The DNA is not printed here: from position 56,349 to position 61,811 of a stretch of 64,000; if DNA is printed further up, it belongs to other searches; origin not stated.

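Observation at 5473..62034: About 13 families of mostly heptameric tandem 'word' repeats fill nearly every intergenic gap, often as inverted arms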

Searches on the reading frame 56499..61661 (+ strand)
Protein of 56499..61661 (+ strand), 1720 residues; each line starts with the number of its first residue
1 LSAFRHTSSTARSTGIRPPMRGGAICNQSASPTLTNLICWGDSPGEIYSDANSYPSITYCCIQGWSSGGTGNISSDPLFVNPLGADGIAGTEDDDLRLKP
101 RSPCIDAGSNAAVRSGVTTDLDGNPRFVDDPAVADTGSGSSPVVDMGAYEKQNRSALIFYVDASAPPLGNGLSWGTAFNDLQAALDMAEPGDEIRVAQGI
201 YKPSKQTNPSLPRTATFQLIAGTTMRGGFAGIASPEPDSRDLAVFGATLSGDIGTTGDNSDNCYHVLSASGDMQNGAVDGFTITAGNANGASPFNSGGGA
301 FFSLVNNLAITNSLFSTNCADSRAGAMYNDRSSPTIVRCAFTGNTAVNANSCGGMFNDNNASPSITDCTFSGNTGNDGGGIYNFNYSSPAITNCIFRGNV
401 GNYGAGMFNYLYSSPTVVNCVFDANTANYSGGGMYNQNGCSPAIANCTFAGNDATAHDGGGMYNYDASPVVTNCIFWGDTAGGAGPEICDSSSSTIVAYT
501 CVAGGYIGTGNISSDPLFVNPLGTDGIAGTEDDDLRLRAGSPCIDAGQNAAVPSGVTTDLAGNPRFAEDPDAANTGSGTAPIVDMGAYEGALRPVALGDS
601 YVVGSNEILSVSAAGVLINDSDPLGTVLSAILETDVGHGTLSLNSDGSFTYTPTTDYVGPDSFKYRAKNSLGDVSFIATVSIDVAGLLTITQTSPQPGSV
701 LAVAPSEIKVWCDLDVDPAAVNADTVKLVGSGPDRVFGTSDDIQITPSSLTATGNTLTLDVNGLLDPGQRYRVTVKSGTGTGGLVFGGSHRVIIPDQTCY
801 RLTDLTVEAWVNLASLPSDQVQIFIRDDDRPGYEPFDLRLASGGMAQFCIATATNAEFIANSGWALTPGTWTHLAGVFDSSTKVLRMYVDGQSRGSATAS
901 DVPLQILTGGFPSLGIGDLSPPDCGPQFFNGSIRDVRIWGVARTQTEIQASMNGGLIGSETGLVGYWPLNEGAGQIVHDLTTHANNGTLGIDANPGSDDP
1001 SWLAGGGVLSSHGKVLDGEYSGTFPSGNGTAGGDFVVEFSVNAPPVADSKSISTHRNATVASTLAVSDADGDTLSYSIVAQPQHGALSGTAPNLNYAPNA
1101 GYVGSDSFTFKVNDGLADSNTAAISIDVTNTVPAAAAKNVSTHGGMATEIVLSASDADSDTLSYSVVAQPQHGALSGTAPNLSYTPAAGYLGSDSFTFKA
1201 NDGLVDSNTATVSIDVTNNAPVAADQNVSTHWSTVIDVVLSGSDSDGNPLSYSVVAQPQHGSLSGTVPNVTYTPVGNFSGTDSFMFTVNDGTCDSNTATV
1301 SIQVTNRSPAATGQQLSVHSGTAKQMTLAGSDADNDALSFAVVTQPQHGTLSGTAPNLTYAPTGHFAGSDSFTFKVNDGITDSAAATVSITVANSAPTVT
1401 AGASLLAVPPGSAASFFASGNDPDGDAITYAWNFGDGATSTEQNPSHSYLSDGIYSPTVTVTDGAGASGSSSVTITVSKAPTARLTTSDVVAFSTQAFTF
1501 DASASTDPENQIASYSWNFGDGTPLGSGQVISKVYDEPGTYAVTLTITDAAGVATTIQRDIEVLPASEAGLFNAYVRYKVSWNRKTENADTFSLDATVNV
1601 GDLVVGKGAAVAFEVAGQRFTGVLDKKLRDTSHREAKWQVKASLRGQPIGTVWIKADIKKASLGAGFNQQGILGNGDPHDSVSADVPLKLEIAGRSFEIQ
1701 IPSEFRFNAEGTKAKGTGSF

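Call 20: search_protein_families(library=pfam, max_evalue=0.01, proteins=[window:56499-61661:+])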
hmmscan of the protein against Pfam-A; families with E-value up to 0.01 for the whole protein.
window:56499-61661:+ (1720 aa): 11 families
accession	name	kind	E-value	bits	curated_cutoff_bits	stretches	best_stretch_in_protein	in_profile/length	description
PF17963.7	Big_9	-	3.1e-76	252.8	23.6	6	1218-1302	1-88/89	Bacterial Ig domain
PF17892.7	Cadherin_5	-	1e-45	154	26.5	5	606-684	19-97/98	Cadherin-like domain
PF18911.6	PKD_4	-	1.8e-37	127.7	27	2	1479-1558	2-80/85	PKD domain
PF17803.7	Cadherin_4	-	3.1e-37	127.4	25.1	5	594-651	14-71/71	Bacterial cadherin-like domain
PF13385.13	Laminin_G_3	-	7.8e-28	98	27.6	1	787-949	2-151/151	Concanavalin A-like lectin/glucanases superfamily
PF00801.26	PKD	-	1.5e-22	79.8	23.5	2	1402-1472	5-76/80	PKD domain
PF16184.11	Cadherin_3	-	1.8e-16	60.5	25.5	0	1327-1392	23-106/106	Cadherin-like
PF22352.2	K319L-like_PKD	-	3.1e-09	37.2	27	2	1401-1477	1-84/84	K319L-like, PKD domain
PF13205.12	Big_5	-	1.1e-06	29.8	23.6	1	688-778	5-86/105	Bacterial Ig-like domain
PF21027.3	Sde0182_C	-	0.0005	21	27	0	1418-1462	6-37/83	Cellulose-binding protein Sde0182, C-terminal domain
PF16403.11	Bact_surface_Ig-like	-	0.0058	17.1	27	1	1536-1563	44-71/71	Bacterial surface protein, Ig-like domain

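Call 59: find_encoding_contigs(protein=window:56556-61661:+, flank=10000, max_places=1)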
Protein window:56556-61661:+ (1701 aa): 1 contig read that carries it; 1 place shown.
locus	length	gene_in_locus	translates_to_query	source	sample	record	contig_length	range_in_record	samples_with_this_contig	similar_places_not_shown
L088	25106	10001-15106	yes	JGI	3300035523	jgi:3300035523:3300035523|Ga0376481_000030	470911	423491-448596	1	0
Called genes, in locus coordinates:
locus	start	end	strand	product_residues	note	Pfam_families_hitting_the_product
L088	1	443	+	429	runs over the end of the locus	PF00188:CAP (weak)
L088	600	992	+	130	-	-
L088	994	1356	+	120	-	-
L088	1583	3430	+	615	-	PF00009:GTP_EFTU, PF01926:MMR_HSR1 (weak), PF22042:EF-G_D2, PF03144:GTP_EFTU_D2, PF00679:EFG_C, PF21018:BipA_C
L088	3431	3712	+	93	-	-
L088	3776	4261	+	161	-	PF01288:HPPK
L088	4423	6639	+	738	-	PF00664:ABC_membrane, PF00005:ABC_tran, PF02463:SMC_N (weak)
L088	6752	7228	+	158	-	PF08909:DUF1854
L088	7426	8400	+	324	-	PF00226:DnaJ, PF01556:DnaJ_C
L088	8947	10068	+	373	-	PF02415:Chlam_PMP (faint)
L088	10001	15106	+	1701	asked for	PF17803:Cadherin_4, PF17892:Cadherin_5, PF17963:Big_9, PF13385:Laminin_G_3, PF17892:Cadherin_5, PF17963:Big_9, PF17892:Cadherin_5, PF17963:Big_9, +15 more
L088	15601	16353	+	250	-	-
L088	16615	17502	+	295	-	PF01344:Kelch_1 (faint), PF13415:Beta-prop_FBX42 (faint), PF13418:Beta-prop_TYW4 (faint), PF24681:Kelch_KLHDC2_KLHL20_DRC7, PF25210:Kelch_FKB95 (faint), PF13964:Beta-prop_Calicin, PF07250:Glyoxal_oxid_N (weak), PF24981:Beta-prop_ATRN-LZTR1, +1 more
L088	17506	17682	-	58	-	-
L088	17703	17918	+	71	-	-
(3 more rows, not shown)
